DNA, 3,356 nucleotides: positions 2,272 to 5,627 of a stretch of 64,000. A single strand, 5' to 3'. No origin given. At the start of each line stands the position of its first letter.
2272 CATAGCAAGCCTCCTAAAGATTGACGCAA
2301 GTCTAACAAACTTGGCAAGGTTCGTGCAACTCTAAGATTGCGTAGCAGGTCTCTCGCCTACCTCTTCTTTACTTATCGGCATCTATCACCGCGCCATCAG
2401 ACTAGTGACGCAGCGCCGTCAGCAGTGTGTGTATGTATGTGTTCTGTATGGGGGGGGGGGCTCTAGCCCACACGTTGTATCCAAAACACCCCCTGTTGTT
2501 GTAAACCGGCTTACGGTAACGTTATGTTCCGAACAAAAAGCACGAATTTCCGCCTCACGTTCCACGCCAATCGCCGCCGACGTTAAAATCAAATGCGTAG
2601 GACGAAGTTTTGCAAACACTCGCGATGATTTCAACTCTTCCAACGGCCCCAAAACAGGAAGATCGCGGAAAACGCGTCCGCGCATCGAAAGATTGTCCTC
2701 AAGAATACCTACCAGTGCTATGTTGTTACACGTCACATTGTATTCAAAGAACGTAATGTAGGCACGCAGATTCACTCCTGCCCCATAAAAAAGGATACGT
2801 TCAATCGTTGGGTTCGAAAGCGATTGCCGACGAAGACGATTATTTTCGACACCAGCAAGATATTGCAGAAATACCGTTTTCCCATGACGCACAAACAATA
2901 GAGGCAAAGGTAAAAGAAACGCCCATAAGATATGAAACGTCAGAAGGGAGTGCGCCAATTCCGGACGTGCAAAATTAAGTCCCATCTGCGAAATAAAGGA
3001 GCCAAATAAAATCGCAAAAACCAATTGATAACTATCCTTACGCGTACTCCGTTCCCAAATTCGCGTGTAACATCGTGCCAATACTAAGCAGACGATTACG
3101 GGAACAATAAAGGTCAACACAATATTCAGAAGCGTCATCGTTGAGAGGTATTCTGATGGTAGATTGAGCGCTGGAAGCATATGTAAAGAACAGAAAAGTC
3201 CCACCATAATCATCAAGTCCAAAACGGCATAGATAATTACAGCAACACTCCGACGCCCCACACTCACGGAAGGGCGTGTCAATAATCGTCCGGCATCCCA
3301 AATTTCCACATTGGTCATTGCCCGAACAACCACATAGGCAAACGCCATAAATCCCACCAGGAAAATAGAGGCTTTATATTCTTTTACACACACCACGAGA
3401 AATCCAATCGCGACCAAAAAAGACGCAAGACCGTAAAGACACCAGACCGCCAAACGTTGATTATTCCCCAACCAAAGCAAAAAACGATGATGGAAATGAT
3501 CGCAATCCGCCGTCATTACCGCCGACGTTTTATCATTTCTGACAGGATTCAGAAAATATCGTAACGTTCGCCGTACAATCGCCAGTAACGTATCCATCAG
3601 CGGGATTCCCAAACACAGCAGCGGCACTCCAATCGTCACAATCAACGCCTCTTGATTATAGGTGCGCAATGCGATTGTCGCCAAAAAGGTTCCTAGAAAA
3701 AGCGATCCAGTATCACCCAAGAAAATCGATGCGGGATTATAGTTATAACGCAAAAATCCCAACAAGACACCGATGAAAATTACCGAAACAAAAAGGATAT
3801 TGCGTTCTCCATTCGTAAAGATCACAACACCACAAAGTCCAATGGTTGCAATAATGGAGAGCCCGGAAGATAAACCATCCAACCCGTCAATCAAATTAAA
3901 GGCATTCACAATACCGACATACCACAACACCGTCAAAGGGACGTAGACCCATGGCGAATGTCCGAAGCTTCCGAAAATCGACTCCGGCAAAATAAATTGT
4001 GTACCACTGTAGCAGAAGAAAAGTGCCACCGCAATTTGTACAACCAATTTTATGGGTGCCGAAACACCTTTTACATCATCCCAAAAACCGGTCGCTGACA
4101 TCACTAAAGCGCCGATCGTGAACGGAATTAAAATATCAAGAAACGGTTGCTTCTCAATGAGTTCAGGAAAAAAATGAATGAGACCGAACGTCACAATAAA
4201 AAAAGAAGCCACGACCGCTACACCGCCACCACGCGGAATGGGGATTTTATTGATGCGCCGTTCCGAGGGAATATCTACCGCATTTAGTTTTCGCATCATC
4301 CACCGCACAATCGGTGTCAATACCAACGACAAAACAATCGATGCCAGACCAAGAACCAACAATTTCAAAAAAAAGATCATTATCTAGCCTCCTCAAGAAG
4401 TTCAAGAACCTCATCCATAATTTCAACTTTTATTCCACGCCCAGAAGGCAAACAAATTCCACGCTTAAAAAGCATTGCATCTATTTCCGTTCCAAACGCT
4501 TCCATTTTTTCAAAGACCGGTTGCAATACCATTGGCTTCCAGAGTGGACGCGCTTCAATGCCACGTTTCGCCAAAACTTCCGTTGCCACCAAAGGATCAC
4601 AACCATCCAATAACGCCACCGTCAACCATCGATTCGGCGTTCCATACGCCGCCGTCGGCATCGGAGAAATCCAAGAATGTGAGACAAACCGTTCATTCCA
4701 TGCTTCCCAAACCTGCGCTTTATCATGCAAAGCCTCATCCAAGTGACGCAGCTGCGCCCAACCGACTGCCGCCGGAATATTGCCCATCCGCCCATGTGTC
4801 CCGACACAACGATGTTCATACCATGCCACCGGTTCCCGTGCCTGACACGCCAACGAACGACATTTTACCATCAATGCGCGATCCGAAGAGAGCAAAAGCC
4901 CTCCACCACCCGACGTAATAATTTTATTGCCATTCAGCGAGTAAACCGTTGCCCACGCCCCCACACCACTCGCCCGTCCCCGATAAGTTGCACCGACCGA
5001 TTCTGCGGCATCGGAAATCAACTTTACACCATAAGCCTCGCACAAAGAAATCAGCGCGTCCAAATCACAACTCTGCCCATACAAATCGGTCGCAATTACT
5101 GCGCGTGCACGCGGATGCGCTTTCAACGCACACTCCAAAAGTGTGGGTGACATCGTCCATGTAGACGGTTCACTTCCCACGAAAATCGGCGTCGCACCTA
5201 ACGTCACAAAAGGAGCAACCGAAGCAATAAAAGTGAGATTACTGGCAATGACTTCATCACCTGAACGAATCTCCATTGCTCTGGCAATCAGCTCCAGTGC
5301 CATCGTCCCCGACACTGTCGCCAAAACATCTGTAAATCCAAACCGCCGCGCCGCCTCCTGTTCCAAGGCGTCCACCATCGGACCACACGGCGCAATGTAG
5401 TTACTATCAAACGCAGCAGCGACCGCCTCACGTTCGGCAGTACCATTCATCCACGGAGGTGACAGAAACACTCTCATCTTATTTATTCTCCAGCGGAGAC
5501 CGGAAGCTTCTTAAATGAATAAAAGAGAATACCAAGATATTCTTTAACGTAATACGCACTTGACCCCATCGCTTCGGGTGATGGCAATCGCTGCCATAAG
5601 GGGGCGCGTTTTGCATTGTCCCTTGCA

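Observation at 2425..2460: Hypermutable-looking simple sequence (TG/TA microsatellite plus G11 homopolymer) at the 3' end of a glycosyltransferase gene and upstream of a zinc-ribbon gene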

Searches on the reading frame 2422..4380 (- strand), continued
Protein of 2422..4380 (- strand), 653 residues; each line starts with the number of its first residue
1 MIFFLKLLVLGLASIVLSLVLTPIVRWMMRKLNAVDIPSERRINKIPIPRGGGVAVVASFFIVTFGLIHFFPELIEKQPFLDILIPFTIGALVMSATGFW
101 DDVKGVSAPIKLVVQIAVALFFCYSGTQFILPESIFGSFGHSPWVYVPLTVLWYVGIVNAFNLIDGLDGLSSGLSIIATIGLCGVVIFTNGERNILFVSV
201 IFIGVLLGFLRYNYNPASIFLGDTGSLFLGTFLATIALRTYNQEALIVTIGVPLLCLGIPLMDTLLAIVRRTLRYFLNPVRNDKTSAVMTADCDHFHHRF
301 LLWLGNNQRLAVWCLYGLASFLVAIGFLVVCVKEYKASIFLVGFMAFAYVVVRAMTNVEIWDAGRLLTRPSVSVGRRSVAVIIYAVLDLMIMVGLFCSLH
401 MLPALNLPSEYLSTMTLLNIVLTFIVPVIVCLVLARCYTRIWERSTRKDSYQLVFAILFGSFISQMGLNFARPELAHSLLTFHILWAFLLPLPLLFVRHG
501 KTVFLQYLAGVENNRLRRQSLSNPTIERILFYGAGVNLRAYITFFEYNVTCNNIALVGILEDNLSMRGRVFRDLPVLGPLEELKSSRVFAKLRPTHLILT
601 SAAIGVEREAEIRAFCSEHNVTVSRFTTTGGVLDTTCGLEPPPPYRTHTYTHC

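Call 59: fold_search(model_id=the predicted structure, library=pdb)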
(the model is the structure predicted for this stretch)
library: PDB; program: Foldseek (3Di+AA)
matches with E <= 10: 571; with E <= 0.001: 36
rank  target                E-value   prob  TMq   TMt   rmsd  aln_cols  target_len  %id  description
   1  5jnq                  4.1e-09  1.00  0.36  0.73   5.2       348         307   24  MraY tunicamycin complex (released 2017-01-11)
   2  6oyh_D                7.0e-09  1.00  0.37  0.69   5.5       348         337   24  Crystal structure of MraY bound to carbacaprazamycin (released 2019-07-10)
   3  6oyz_B                1.0e-08  1.00  0.36  0.68   5.5       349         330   22  Crystal structure of MraY bound to capuramycin (released 2019-07-10)
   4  6oyz_C                1.1e-08  1.00  0.35  0.71   4.8       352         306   23  Crystal structure of MraY bound to capuramycin (released 2019-07-10)
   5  6oyz_D                1.9e-08  1.00  0.36  0.72   4.6       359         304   22  Crystal structure of MraY bound to capuramycin (released 2019-07-10)
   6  6oyz_A                2.1e-08  1.00  0.36  0.71   4.8       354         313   23  Crystal structure of MraY bound to capuramycin (released 2019-07-10)
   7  9b70_A                3.3e-08  1.00  0.38  0.69   5.4       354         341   23  Cryo-EM structure of MraY in complex with analogue 2 (released 2024-06-26)
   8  6oyh_C                3.3e-08  1.00  0.36  0.68   5.3       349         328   23  Crystal structure of MraY bound to carbacaprazamycin (released 2019-07-10)
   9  8cxr_C                3.4e-08  1.00  0.36  0.70   4.8       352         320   23  Crystal structure of MraY bound to a sphaerimicin analogue (released 2023-03-29)
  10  6oyh_A                3.9e-08  1.00  0.36  0.69   5.4       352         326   23  Crystal structure of MraY bound to carbacaprazamycin (released 2019-07-10)
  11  6oyh_B                4.5e-08  1.00  0.37  0.69   5.2       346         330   24  Crystal structure of MraY bound to carbacaprazamycin (released 2019-07-10)
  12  5ckr                  4.9e-08  1.00  0.36  0.68   5.4       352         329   23  Crystal Structure of MraY in complex with Muraymycin D2 (released 2016-03-02)
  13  8cxr_A                6.8e-08  1.00  0.36  0.71   5.3       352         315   23  Crystal structure of MraY bound to a sphaerimicin analogue (released 2023-03-29)
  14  8tlu_E                7.7e-08  1.00  0.37  0.65   6.0       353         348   22  E. coli MraY mutant-T23P (released 2024-05-01)
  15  8cxr_D                1.0e-07  1.00  0.35  0.73   4.4       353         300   23  Crystal structure of MraY bound to a sphaerimicin analogue (released 2023-03-29)
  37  3nkl_A                5.2e-02  1.00  0.13  0.64   2.2       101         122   14  Crystal Structure of UDP-D-Quinovosamine 4-Dehydrogenase from Vibrio fischeri (released 2010-08-18)
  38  3nkl_B                1.6e-01  1.00  0.14  0.67   2.3       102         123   13  Crystal Structure of UDP-D-Quinovosamine 4-Dehydrogenase from Vibrio fischeri (released 2010-08-18)
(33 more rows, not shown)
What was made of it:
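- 2419..4380 (-): Gene for a 653-aa polyprenyl-phosphate sugar-phosphate transferase. It has an N-terminal MraY/WecA-type GT4 domain, extra transmembrane helices and a C-terminal Rossmann-like domain. The folded part ends near residue 625. The Foldseek search matches MraY and DPAGT1 at E = 4e-9 to 4e-6, and the C-terminal domain matches 3nkl (call 59).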

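Call 61: find_encoding_contigs(protein=P0002, flank=3000, max_places=3)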
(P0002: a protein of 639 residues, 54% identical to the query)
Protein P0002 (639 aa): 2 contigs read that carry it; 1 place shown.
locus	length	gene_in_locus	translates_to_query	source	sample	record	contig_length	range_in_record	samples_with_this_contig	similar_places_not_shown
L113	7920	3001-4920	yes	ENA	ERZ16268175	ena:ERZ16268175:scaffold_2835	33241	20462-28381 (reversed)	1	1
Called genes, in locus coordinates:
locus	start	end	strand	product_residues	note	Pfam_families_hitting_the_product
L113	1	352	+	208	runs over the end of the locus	PF06971:Put_DNA-bind_N, PF02629:CoA_binding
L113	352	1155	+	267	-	PF02698:DUF218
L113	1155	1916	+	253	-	PF02698:DUF218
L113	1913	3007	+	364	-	PF00155:Aminotran_1_2 (faint), PF01041:DegT_DnrJ_EryC1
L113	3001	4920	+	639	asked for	PF00953:Glycos_transf_4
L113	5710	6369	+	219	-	PF13385:Laminin_G_3 (weak), PF07589:PEP_exosort_dom (weak)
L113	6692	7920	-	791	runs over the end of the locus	-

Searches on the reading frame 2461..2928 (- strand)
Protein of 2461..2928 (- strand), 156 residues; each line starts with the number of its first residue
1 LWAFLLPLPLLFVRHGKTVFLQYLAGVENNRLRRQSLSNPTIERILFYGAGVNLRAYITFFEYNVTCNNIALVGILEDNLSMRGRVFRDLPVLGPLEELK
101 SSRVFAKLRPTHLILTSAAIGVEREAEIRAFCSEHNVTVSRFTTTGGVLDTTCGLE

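Call 27: find_related_loci(query=A2, collection=metagenome_contigs, flank=3000)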
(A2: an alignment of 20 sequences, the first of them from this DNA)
Query A2 (156 aa) in metagenome_contigs; peptide patterns used: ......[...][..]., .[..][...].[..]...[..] (x = any residue, [..] = any of these).
407 stretches matched a pattern; 7 encode a relative of the query (tblastn E <= 1e-3); 7 distinct loci.
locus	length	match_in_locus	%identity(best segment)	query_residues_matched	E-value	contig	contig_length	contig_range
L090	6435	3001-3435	58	1-145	1e-55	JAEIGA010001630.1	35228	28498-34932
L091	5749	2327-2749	51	1-141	7e-49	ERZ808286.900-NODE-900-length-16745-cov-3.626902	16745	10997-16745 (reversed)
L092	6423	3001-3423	51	1-141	7e-49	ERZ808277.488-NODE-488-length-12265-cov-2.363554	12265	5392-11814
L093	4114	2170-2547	58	17-141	2e-47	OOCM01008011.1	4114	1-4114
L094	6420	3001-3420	54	13-153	2e-46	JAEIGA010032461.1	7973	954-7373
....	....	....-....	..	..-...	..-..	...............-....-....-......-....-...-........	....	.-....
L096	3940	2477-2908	53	1-144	2e-43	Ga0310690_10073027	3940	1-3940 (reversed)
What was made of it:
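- Tried and rejected: A C-terminal-domain alignment gave only 7 loci (call 27).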

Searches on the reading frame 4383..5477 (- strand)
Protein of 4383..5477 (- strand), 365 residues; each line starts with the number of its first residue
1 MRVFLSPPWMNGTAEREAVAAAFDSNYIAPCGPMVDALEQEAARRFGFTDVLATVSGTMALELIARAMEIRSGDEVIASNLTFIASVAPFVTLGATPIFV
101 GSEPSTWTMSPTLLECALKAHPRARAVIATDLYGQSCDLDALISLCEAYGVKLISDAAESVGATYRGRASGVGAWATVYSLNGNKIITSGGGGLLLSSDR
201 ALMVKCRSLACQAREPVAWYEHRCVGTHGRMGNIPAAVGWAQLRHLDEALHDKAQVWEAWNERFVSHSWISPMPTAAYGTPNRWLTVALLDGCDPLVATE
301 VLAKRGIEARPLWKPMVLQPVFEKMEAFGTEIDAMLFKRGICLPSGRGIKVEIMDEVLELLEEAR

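Call 6: search_protein_families(library=pfam, proteins=[window:4383-5477:-])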
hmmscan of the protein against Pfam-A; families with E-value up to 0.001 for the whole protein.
window:4383-5477:- (365 aa): 2 families
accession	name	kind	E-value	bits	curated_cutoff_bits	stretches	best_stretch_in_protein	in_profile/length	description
PF01041.23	DegT_DnrJ_EryC1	-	1.4e-68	232.2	19.8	1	14-361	6-359/360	DegT/DnrJ/EryC1/StrS aminotransferase family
PF01212.27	Beta_elim_lyase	-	1.1e-06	28.6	27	1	33-264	32-265/288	Beta-eliminating lyase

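Call 15: find_encoding_contigs(protein=window:4383-5477:-, flank=3500, max_places=10)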
Protein window:4383-5477:- (365 aa): 2 contigs read that carry it; 2 places shown.
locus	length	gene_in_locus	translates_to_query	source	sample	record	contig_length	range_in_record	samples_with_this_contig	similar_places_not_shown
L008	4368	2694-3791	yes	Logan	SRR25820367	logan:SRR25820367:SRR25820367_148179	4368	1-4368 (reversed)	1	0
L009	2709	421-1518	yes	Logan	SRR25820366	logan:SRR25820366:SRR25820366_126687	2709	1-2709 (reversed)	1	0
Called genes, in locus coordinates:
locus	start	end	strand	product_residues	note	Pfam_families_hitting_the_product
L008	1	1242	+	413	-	?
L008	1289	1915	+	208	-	PF06971:Put_DNA-bind_N, PF02629:CoA_binding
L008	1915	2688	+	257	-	PF02698:DUF218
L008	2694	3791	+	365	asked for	PF01041:DegT_DnrJ_EryC1, PF01212:Beta_elim_lyase (weak)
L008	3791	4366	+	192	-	?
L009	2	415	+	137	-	?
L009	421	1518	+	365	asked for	PF01041:DegT_DnrJ_EryC1, PF01212:Beta_elim_lyase (weak)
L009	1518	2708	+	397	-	?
